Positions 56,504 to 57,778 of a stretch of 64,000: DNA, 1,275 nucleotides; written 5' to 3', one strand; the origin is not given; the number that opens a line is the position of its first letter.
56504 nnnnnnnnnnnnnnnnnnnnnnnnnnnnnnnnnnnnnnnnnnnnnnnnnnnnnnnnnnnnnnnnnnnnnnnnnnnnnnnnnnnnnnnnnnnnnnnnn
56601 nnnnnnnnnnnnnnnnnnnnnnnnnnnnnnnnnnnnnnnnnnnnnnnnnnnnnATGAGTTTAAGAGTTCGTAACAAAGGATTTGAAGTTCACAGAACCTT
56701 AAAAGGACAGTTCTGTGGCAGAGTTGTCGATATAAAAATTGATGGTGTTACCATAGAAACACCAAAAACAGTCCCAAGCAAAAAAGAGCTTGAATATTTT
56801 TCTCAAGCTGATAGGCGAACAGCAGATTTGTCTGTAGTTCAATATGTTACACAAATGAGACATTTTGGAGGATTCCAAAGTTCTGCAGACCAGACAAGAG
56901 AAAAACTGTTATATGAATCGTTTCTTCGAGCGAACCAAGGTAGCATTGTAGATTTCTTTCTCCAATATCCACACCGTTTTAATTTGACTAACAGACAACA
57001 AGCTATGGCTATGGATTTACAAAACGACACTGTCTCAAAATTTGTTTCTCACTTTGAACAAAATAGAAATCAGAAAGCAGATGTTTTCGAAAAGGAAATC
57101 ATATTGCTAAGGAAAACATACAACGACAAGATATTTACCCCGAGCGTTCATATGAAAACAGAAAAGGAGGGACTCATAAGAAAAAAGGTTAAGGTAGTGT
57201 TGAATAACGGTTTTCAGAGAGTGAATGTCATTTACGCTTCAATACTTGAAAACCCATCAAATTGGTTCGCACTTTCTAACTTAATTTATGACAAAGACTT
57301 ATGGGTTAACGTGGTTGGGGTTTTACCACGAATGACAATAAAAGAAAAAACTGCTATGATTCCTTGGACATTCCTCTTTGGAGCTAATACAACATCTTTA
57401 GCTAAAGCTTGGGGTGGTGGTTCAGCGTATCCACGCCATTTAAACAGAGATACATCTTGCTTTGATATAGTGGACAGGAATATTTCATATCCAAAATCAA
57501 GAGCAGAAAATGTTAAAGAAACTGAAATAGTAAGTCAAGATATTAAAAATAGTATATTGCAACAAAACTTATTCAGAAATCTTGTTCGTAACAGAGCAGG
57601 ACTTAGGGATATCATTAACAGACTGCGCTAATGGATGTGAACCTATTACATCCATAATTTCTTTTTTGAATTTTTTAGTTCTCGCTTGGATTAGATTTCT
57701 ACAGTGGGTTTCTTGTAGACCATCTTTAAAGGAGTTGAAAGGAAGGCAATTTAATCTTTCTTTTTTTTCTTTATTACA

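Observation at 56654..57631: TGT/DpdA-like protein with altered catalytic positions inside a repeat-bounded cassette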

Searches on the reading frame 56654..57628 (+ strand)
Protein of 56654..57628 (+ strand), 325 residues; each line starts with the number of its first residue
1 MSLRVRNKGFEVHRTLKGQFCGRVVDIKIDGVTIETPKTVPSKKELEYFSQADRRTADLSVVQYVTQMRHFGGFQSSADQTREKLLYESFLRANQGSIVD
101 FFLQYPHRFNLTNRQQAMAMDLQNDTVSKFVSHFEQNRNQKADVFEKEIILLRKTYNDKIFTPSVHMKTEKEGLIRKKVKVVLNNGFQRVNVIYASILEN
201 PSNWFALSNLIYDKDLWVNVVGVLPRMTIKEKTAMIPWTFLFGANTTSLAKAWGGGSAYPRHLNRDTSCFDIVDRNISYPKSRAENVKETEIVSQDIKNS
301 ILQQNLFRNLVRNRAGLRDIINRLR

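Call 3: search_protein_families(library=pfam, proteins=[window:56654-57628:+], max_evalue=10)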
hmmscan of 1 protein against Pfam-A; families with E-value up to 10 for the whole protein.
window:56654-57628:+ (325 aa): 0 families

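Call 4: search_protein_families(library=ncbifam, proteins=[window:56654-57628:+], max_evalue=10)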
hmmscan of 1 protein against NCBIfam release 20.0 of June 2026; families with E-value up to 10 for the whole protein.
window:56654-57628:+ (325 aa): 0 families

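Call 5: search_protein_families(library=padloc, proteins=[window:56654-57628:+], max_evalue=10)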
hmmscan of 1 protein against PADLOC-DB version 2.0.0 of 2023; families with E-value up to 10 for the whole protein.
window:56654-57628:+ (325 aa): 0 families

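Call 6: search_protein_families(library=phrogs, proteins=[window:56654-57628:+], max_evalue=10)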
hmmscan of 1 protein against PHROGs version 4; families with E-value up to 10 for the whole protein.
window:56654-57628:+ (325 aa): 2 families
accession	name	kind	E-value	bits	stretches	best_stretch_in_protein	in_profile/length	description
phrog_1237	-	unknown function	0.06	14.3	1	285-323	25-65/109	-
phrog_10707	-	unknown function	0.21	12.6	1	131-177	36-82/105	-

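Call 7: search_solved_structures(query=window:56654-57628:+, max_evalue=10, show_alignments=2)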
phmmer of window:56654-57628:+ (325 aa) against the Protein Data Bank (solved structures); distinct sequences matched with E-value up to 10: 5.
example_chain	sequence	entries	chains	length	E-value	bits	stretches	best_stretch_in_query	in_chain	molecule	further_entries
7xli_A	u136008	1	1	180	0.11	15.3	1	40-192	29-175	Iron-regulated surface determinant protein B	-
3rtl_A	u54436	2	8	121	0.24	14.2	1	82-193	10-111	Iron-regulated surface determinant protein B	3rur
5d1q_E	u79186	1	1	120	0.26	14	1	83-193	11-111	Iron-regulated surface determinant protein B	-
5d1x_E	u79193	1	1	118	0.29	13.9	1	83-193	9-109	Iron-regulated surface determinant protein B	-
6p9h_B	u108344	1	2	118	0.29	13.9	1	83-193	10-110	Iron-regulated heme-iron binding protein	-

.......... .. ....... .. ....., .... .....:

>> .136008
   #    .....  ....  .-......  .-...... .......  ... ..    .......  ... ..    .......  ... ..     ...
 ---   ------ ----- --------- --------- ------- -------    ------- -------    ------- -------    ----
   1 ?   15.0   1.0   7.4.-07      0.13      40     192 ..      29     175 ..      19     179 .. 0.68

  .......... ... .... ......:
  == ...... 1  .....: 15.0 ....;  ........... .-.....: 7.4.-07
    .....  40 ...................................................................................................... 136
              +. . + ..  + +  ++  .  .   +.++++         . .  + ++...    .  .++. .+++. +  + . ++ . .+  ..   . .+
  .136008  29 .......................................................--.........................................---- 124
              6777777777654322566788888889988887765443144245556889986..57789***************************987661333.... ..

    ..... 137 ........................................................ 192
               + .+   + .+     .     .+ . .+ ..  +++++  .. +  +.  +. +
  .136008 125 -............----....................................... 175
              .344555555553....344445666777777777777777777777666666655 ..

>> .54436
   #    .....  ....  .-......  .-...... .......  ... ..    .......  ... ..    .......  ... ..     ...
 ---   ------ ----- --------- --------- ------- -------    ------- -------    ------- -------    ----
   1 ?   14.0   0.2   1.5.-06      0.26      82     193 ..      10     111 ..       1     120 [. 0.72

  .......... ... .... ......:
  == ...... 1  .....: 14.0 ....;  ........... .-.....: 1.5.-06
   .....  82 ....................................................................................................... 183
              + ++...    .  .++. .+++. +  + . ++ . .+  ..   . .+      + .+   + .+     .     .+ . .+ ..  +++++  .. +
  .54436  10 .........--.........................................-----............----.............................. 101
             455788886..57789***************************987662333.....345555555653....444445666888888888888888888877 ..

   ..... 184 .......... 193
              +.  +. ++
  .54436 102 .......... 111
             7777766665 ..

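Call 8: find_homologous_proteins(query=window:56654-57628:+, max_evalue=0.01)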
Query window:56654-57628:+ (325 aa): 3 proteins with E <= 0.01 among 732 candidates.
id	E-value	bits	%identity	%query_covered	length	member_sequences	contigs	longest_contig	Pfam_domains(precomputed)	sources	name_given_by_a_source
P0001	2.7e-214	728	100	100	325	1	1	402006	-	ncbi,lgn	-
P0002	4.0e-144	498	65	100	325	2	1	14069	-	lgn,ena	-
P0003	1.6e-137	476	66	100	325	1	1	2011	-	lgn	-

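Call 14: find_encoding_contigs(protein=P0002, flank=10000)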
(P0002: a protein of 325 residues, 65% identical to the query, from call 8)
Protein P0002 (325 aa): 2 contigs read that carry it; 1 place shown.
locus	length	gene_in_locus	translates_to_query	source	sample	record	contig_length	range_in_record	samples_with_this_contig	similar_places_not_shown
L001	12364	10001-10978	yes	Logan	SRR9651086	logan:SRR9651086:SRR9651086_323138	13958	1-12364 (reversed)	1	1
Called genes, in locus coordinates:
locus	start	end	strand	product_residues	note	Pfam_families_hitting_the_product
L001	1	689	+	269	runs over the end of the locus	-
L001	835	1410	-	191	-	-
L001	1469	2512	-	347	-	PF26549:Tricorn_N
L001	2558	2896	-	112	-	-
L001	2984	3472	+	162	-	-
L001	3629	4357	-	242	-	-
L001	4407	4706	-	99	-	-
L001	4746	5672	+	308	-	-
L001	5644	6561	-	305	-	PF01170:UPF0020 (faint), PF01555:N6_N4_Mtase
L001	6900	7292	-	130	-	-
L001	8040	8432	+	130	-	-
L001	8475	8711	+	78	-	-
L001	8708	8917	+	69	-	-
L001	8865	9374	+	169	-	-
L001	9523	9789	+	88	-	-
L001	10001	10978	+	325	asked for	-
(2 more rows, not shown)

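Call 15: find_encoding_contigs(protein=P0003, flank=10000)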
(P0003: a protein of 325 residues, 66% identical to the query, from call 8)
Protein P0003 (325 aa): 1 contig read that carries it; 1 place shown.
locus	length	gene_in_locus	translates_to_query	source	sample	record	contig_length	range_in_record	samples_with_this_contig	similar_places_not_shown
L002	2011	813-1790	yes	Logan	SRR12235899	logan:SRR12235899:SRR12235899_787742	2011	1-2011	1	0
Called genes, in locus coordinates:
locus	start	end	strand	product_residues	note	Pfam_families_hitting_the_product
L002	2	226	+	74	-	?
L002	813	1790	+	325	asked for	-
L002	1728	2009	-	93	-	?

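Call 21: search_protein_representatives(protein=window:56654-57628:+)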
Query: 325 residues. Proteins with E-value up to 0.001 (for the whole library): 47; up to 1e-10: 22; up to 1e-30: 7. The best 47 are listed.
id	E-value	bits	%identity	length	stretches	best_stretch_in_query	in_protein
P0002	1.3e-144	497.8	65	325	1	1-324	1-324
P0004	1.4e-48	182.5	32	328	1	1-319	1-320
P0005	3.8e-42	161.3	32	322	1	2-321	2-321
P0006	7.1e-40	153.9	31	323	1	22-322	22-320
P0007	7.3e-39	150.5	29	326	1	4-318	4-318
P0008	4.8e-38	147.8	34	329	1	33-322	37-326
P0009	9.4e-34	133.7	30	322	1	5-321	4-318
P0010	2.8e-28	115.8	25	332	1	3-324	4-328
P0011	1.3e-26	110.3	25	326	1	26-318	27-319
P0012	1.6e-23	100.2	27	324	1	1-325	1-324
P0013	1.7e-22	96.8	38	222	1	130-299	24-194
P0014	2.1e-22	96.5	26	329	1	1-323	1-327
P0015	3.9e-22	95.6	27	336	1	5-321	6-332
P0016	1.7e-17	80.4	27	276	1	22-225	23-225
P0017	8.0e-17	78.2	23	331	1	23-312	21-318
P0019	3.5e-14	69.5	26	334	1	15-291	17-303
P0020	5.4e-12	62.3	25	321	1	28-274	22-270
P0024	1.3e-11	61.1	26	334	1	26-262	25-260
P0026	1.3e-09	54.4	34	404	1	154-249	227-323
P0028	3.0e-09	53.3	24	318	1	103-293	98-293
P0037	6.1e-06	42.4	23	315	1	33-285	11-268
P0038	1.5e-05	41.2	33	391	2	162-245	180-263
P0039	2.0e-05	40.8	24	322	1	94-258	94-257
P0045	8.8e-05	38.6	23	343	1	28-288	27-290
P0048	1.1e-04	38.3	28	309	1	117-250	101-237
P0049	4.1e-04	36.4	32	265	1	140-248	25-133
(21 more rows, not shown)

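Call 24: predict_structure(alignment_id=A1)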
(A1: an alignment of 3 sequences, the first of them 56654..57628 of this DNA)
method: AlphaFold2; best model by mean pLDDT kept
length: 325 residues; sequences in the alignment: 3
mean_pLDDT: 35.0   pTM: 0.25
mean pLDDT of the five models: 35.0, 33.1, 32.3, 31.1, 30.9
residues with pLDDT >= 90: 0; 70-90: 0; 50-70: 32; < 50: 293
segments of 3 or more residues with pLDDT < 50: 1-74, 90-164, 168-172, 185-201, 208-325
pLDDT, mean of each block of 10 residues (from residue 1): 26 29 32 27 26 30 40 49 52 40 39 41 34 32 39 35 45 55 52 43 50 41 28 27 26 22 27 24 24 28 29 29 30
secondary structure, 60 per line:
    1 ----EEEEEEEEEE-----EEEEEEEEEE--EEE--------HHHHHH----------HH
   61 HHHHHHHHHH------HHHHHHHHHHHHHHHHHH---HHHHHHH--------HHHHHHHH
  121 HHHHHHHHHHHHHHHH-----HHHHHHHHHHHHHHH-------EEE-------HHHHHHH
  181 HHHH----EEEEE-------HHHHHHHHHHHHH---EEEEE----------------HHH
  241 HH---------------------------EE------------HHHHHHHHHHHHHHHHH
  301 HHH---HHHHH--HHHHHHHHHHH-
elements in order: E5-14 E20-29 E32-34 H43-48 H59-70 H77-94 H98-104 H113-136 H142-156 E164-166 H174-184 E189-193 H201-213 E217-221 H238-242 H284-303 H307-311 H314-324

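Call 25: search_solved_structures(query=A2, max_evalue=10, show_alignments=2)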
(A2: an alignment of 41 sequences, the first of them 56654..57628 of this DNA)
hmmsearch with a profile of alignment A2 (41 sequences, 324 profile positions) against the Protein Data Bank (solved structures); distinct sequences matched with E-value up to 10: 5.
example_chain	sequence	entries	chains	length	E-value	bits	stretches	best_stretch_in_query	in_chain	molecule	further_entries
1fyh_A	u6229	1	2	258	0.0075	18.5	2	92-150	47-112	Interferon gamma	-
1eku_A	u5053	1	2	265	0.0081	18.4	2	92-150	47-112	Interferon gamma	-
9p6z_LW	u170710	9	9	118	0.11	14.6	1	86-151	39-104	Ribosomal protein L24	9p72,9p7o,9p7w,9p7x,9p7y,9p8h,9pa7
8g5z_LW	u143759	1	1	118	0.19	13.9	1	86-151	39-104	eL24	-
6r84_A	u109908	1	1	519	1.3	11.2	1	269-323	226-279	ABC transporter ATP-binding protein ARB1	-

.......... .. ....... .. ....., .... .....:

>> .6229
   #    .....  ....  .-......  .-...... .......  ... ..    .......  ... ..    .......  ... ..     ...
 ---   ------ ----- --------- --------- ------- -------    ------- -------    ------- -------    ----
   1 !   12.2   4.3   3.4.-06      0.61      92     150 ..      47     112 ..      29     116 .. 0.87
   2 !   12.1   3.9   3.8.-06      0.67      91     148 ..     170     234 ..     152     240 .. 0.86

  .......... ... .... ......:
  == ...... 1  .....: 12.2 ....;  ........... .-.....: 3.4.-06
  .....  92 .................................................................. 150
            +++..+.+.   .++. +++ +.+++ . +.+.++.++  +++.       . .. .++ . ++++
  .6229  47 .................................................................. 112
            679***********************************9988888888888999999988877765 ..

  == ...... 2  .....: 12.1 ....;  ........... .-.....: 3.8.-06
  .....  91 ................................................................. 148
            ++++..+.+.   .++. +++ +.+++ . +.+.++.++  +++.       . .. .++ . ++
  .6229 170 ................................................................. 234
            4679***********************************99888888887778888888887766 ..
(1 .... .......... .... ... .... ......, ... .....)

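Call 26: search_protein_families(library=pfam, alignment_id=A2, max_evalue=0.1)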
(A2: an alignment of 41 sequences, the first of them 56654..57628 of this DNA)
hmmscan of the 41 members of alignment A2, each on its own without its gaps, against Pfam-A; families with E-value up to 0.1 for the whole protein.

A. member 1, window:56654-57628:+ (325 aa): 0 families

B. families by the number of members that match (of 41 scanned): 29 families (the first 25 are shown)
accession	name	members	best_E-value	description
PF01795.25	Methyltransf_5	1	1.8e-71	MraW methylase family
PF01189.24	Methyltr_RsmB-F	1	5e-08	16S rRNA methyltransferase RsmB/F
PF13847.12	Methyltransf_31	1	1.3e-07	Methyltransferase domain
PF13649.12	Methyltransf_25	1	5.3e-05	Methyltransferase domain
PF01728.25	FtsJ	1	5.3e-05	FtsJ-like methyltransferase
PF01135.25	PCMT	1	0.004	Protein-L-isoaspartate(D-aspartate) O-methyltransferase (PCMT)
PF00398.26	RrnaAD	1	0.0044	Ribosomal RNA adenine dimethylase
PF20103.6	DUF6493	1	0.014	Domain of unknown function (DUF6493)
PF07954.16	DUF1689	1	0.019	Protein of unknown function (DUF1689)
PF03602.21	Cons_hypoth95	1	0.028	Conserved hypothetical protein 95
PF23150.1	CFAP61_dimer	1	0.028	CFAP61 dimerisation domain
PF07268.16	EppA_BapA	1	0.031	Exported protein precursor (EppA/BapA)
PF19991.5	HMA_2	1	0.033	Heavy metal associated domain 2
PF01116.26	F_bP_aldolase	1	0.043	Fructose-bisphosphate aldolase class-II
PF01702.25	TGT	1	0.05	Queuine tRNA-ribosyltransferase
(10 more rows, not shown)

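Call 27: find_homologous_proteins(query=A2, max_evalue=0.001)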
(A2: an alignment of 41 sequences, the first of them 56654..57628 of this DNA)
Query A2 (41 sequences) (325 aa, profile of the alignment): 15 proteins with E <= 0.001 among 5874 candidates.
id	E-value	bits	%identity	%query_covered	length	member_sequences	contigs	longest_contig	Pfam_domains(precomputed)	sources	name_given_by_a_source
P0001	1.2e-101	358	100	100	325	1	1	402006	-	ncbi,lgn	-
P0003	3.0e-101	357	66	100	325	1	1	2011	-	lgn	-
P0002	1.1e-96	342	65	100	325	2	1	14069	-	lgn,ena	-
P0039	8.4e-92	326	26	32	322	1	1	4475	-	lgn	-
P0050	4.3e-88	313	21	75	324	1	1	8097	-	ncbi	-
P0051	9.5e-86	306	24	88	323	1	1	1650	-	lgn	-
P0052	5.6e-85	303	22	60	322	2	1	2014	-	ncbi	-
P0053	1.8e-84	302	28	42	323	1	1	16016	-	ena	-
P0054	2.2e-84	301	27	45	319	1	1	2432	-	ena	-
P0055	8.4e-84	299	27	61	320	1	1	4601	-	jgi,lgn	-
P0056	5.5e-83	297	20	74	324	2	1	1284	-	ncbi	-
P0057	2.2e-82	295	23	74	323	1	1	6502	-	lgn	-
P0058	7.4e-82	293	24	74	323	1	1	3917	-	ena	-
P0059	1.1e-79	286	22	73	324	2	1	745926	-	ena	-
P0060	8.2e-40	155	24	54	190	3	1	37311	-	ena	-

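Call 30: search_dna_similar(query=window:56654-57628:+, collection=phages, mode=protein, max_evalue=1)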
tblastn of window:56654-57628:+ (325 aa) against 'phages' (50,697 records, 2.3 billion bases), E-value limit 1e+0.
No match.

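Call 31: find_encoding_contigs(protein=P0059, flank=8000, max_places=3)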
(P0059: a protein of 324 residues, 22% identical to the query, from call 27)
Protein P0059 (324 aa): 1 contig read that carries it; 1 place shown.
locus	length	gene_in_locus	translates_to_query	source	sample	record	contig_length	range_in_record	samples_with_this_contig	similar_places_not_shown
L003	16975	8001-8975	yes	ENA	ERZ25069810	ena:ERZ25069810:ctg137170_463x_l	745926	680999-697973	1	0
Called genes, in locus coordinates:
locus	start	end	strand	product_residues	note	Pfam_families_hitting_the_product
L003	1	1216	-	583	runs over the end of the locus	PF10592:AIPR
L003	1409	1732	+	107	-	PF01844:HNH (weak)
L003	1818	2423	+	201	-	-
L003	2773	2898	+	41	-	-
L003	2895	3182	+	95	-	-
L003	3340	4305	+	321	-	-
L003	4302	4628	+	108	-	-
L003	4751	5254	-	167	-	-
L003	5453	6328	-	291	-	-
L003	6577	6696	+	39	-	-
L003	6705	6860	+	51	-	-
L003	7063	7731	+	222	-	PF01582:TIR (weak), PF08937:ThsB_TIR (faint), PF13676:TIR_2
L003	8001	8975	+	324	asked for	-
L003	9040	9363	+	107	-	-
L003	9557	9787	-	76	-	-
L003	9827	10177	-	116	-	-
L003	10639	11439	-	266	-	PF12686:DUF3800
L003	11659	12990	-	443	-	PF01555:N6_N4_Mtase, PF01844:HNH, PF14279:HNH_5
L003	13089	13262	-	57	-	-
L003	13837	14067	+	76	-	-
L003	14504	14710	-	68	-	-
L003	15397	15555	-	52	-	-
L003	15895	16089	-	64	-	-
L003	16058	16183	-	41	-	-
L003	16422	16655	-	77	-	-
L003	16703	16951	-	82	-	-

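Call 32: find_encoding_contigs(protein=P0053, flank=8000, max_places=3)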
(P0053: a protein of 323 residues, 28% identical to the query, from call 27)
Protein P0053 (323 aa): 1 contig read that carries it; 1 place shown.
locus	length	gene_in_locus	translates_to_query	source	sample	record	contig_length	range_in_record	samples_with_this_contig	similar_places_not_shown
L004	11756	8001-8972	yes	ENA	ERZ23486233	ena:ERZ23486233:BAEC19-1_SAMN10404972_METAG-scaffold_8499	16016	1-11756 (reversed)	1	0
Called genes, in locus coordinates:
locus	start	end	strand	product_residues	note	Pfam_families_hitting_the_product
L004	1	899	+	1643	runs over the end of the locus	-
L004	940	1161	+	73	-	-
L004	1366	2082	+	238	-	-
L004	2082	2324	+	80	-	-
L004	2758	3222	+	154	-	-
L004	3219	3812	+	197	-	-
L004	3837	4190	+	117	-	-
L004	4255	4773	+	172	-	-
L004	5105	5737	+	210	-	-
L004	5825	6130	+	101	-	-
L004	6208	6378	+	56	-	-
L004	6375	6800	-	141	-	-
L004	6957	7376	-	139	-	-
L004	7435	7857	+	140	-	-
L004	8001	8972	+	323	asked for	-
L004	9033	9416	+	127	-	-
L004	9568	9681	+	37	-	-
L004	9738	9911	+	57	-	-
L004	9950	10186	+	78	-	-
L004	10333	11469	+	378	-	PF00589:Phage_integrase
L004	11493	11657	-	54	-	-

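Call 33: find_encoding_contigs(protein=P0060, flank=8000, max_places=3)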
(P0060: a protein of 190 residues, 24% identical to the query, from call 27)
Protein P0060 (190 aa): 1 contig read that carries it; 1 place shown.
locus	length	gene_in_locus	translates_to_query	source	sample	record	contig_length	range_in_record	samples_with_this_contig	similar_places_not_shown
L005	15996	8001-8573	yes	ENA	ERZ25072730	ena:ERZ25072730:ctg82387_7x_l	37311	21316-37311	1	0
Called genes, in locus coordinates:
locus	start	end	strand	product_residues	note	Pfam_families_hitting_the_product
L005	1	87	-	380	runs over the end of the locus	PF01751:Toprim (weak), PF13155:Toprim_2 (weak), PF13662:Toprim_4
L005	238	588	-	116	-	PF01521:Fe-S_biosyn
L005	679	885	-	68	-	PF00571:CBS (weak)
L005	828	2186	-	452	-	PF07731:Cu-oxidase_2, PF07732:Cu-oxidase_3, PF13473:Cupredoxin_1 (faint), PF00127:Copper-bind (faint), PF07731:Cu-oxidase_2 (weak)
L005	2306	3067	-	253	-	PF00378:ECH_1, PF16113:ECH_2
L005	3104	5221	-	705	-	PF08442:ATP-grasp_2 (weak), PF13549:ATP-grasp_5, PF02629:CoA_binding, PF13380:CoA_binding_2, PF13607:Succ_CoA_lig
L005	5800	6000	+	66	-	-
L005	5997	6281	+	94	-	-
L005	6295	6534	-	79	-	-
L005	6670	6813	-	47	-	-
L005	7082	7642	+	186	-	-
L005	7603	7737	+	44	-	-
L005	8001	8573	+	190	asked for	-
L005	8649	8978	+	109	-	-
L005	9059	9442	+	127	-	-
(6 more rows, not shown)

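Call 37: predict_structure(alignment_id=A3)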
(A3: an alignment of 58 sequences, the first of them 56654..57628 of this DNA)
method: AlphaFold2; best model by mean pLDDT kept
length: 325 residues; sequences in the alignment: 58
mean_pLDDT: 96.1   pTM: 0.94
mean pLDDT of the five models: 96.1, 95.8, 95.7, 95.5, 94.9
residues with pLDDT >= 90: 301; 70-90: 24; 50-70: 0; < 50: 0
segments of 3 or more residues with pLDDT < 50: none
pLDDT, mean of each block of 10 residues (from residue 1): 95 98 97 97 95 88 95 86 97 97 96 95 97 98 98 98 98 98 98 98 98 99 96 98 98 90 97 88 95 98 98 98 96
secondary structure, 60 per line:
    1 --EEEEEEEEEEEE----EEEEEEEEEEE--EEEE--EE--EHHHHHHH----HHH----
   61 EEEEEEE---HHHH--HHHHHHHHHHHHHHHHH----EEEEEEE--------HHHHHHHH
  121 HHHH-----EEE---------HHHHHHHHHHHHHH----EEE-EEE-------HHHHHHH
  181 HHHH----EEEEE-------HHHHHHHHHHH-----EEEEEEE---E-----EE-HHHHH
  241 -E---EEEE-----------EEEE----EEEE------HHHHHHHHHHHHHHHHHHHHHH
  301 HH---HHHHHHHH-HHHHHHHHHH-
elements in order: E3-14 E19-29 E32-35 H43-49 E61-67 H71-74 H77-93 E98-104 H113-124 E130-132 H142-155 E160-162 E164-166 H174-184 E189-193 H201-211 E217-223 H236-240 E246-249 E261-264 E269-272 H279-302 H306-313 H315-324
